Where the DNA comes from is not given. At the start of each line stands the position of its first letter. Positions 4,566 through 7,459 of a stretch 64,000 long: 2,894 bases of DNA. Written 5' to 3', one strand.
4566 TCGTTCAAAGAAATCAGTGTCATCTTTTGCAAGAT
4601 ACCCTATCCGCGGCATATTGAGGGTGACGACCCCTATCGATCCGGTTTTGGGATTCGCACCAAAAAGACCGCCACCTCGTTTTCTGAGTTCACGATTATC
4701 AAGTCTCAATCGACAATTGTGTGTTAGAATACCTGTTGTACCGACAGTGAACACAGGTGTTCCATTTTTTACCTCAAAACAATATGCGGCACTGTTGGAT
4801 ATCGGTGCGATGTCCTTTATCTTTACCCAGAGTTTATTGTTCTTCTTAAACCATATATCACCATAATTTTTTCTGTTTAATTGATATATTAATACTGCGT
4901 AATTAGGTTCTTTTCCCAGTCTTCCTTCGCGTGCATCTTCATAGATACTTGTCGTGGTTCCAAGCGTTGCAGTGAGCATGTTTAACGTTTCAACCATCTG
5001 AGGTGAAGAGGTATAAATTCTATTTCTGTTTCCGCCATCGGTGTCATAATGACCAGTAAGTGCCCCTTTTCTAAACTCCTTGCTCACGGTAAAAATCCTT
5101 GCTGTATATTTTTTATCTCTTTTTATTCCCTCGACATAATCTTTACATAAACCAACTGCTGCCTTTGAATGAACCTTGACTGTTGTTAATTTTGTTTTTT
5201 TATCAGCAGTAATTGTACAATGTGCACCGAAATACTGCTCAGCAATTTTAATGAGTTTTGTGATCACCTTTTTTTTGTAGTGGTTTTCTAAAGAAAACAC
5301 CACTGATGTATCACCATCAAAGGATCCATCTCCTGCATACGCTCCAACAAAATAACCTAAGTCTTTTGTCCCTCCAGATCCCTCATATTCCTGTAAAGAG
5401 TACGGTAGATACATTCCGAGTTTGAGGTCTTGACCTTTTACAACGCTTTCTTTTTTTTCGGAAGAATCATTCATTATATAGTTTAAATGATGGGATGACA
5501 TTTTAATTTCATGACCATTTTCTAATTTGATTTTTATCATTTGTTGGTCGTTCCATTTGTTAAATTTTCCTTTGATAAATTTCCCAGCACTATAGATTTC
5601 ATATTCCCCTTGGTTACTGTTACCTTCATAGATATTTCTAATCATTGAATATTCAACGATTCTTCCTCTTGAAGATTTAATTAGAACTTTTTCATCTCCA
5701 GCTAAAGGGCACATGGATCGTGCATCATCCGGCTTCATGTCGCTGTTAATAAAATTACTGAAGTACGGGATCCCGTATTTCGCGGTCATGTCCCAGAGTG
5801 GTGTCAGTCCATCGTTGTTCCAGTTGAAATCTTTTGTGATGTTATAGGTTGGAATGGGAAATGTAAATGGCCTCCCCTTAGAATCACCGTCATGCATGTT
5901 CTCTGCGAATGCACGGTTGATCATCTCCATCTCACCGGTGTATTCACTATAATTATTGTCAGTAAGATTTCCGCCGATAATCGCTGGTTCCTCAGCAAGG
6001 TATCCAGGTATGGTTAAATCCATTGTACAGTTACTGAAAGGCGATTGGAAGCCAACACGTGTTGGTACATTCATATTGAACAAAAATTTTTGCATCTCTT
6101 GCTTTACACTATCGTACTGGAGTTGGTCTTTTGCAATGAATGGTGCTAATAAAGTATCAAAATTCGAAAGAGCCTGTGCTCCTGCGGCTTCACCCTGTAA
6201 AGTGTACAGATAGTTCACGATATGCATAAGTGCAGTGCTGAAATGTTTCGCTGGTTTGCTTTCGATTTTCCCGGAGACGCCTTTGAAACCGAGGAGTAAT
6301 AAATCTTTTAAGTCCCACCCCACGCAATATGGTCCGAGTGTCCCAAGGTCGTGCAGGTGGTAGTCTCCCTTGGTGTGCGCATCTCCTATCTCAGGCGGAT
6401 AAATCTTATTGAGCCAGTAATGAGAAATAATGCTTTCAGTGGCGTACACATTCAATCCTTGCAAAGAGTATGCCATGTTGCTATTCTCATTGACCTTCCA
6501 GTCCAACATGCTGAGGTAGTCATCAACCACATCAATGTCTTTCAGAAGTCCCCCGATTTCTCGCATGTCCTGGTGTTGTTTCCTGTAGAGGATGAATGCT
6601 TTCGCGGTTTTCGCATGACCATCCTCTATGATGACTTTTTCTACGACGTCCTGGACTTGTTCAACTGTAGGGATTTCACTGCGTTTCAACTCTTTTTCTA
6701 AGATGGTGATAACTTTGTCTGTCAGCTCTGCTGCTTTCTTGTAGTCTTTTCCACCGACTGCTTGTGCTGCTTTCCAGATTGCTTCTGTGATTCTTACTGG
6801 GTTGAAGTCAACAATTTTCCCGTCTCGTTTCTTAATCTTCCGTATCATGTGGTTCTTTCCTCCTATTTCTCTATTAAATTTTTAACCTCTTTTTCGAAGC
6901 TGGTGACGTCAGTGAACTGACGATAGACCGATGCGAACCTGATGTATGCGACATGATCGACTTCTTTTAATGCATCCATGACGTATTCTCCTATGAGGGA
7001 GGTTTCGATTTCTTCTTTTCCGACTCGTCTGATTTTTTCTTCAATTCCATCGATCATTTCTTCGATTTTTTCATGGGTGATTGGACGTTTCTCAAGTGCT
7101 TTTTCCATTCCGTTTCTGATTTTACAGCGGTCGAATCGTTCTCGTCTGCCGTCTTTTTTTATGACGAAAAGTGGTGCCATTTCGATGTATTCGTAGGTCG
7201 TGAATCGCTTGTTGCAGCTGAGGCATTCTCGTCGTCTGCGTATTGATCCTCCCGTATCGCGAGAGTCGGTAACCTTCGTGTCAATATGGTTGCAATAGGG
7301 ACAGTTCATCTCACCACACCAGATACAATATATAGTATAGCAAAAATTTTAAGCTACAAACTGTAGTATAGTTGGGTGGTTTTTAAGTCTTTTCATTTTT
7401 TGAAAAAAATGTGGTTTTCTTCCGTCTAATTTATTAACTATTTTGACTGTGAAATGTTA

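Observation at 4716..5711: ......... intein inside the class III ribonucleotide reductase NrdD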

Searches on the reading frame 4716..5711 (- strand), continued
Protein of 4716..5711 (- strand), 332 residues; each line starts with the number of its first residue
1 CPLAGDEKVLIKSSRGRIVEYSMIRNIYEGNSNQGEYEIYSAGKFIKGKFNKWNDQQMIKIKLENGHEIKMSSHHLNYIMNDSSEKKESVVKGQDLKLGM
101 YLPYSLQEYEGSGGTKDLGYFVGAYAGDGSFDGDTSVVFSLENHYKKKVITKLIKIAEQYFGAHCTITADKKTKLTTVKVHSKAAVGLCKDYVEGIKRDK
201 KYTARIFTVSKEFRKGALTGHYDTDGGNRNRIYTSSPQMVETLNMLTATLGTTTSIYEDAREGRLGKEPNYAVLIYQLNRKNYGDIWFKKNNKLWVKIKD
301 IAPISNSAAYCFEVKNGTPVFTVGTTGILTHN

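Call 71: search_dna_similar(query=window:4716-5711:-, collection=phages, mode=protein, max_evalue=0.00001, max_rows=25)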
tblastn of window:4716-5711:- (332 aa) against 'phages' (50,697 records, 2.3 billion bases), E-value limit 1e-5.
Records with a match: 7; places in all: 7; records where one place covers at least 80% of the query: 7.
Best place of each record, by identity: <60% 7.
By first word of the organism name: Clostridium 4; Nitratidesulfovibrio 1; Desulfovibrio 1; Bacteriophage 1.
By host as written in the record: Clostridium botulinum type C strain C-Stockholm 2; - 2; Nitratidesulfovibrio vulgaris ATCC7757 (synonym: Desulfovibtio vulgaris) 1; Desulfovibrio vulgaris ATCC 7757 1; Clostridium botulinum D str. 1873 1.
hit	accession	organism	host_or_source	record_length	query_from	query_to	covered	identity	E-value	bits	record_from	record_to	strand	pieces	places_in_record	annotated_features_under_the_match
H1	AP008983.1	Clostridium phage c-st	Clostridium botulinum type C strain ...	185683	1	332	100%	29.9%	4e-23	105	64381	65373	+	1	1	putative anaerobic ribonucleotide reductase-related protein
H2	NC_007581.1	Clostridium phage c-st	Clostridium botulinum type C strain ...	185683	1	332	100%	29.9%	4e-23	105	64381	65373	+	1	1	anaerobic ribonucleoside reductase large subunit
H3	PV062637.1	Nitratidesulfovibrio phage SRB7757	Nitratidesulfovibrio vulgaris ATCC7757 ...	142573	1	332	100%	29.7%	8e-25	110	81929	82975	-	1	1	record has no annotation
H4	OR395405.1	Desulfovibrio phage 7757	Desulfovibrio vulgaris ATCC 7757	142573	1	332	100%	29.7%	8e-25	110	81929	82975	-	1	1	record has no annotation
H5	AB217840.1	Clostridium botulinum D phage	-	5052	1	332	100%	29.0%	2e-22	103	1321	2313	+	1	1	putative anaerobic ribonucleotide reductase large subunit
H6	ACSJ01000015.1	Clostridium phage D-1873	Clostridium botulinum D str. 1873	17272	1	332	100%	29.0%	2e-22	103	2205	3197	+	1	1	anaerobic ribonucleoside-triphosphate reductase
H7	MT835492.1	Bacteriophage sp.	human fecal samples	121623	1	332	100%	26.7%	2e-23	107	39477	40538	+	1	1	record has no annotation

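Call 72: get_annotated_region(hit=H2, flank=1500)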
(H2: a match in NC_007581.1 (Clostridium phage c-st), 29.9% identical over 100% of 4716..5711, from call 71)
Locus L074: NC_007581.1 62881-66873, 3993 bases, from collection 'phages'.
description: Clostridium phage c-st, complete genome.
organism: Clostridium phage c-st (NCBI taxid 12336)
taxonomy: Viruses; Duplodnaviria; Heunggongvirae; Uroviricota; Caudoviricetes
host: Clostridium botulinum type C strain C-Stockholm; source: -; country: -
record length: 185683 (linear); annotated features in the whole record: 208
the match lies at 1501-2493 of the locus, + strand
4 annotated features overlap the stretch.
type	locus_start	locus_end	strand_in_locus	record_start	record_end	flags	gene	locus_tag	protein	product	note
CDS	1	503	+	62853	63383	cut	-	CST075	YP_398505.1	anaerobic ribonucleotide reductase small subunit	similar to anaerobic ribonucleoside-triphosphate reductase-related proteins, eg., (gi|15643150|ref|NP_228194.1|) ...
CDS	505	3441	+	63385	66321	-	-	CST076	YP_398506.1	anaerobic ribonucleoside reductase large subunit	N-ter is similar to hypothetical protein [Thermotoga maritima] (gi|15643151|ref|NP_228195.1|) percent identity 44 in ...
CDS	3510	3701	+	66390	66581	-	-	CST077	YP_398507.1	hypothetical protein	weakly similar to Ferredoxin-thioredoxin reductase, catalytic chain [Methanosarcina mazei Goe1] ...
CDS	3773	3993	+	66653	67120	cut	-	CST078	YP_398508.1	deoxyuridine 5'-triphosphate nucleotidohydrolase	similar to deoxyuridine triphosphate nucleotidohydrolases, e.g., (gi|16803731|ref|NP_465216.1|) [Listeria monocytogenes ...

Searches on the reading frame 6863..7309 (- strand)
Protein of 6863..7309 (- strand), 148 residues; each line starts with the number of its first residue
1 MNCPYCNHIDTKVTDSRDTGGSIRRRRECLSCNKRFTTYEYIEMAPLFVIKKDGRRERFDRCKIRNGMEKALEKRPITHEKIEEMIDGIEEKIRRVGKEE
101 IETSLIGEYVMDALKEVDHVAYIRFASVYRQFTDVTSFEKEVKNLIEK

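Call 13: search_protein_families(library=pfam, proteins=[window:6863-7309:-], max_evalue=0.001)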
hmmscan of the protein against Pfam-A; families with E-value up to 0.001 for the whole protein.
window:6863-7309:- (148 aa): 2 families
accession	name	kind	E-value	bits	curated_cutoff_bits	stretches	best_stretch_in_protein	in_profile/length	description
PF03477.21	ATP-cone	-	4.6e-24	85.2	25.8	1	48-134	2-87/88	ATP cone domain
PF22811.2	Zn_ribbon_NrdR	-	2.6e-19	69.3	27.2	1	1-40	1-42/42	Transcriptional repressor NrdR-like, N-terminal domain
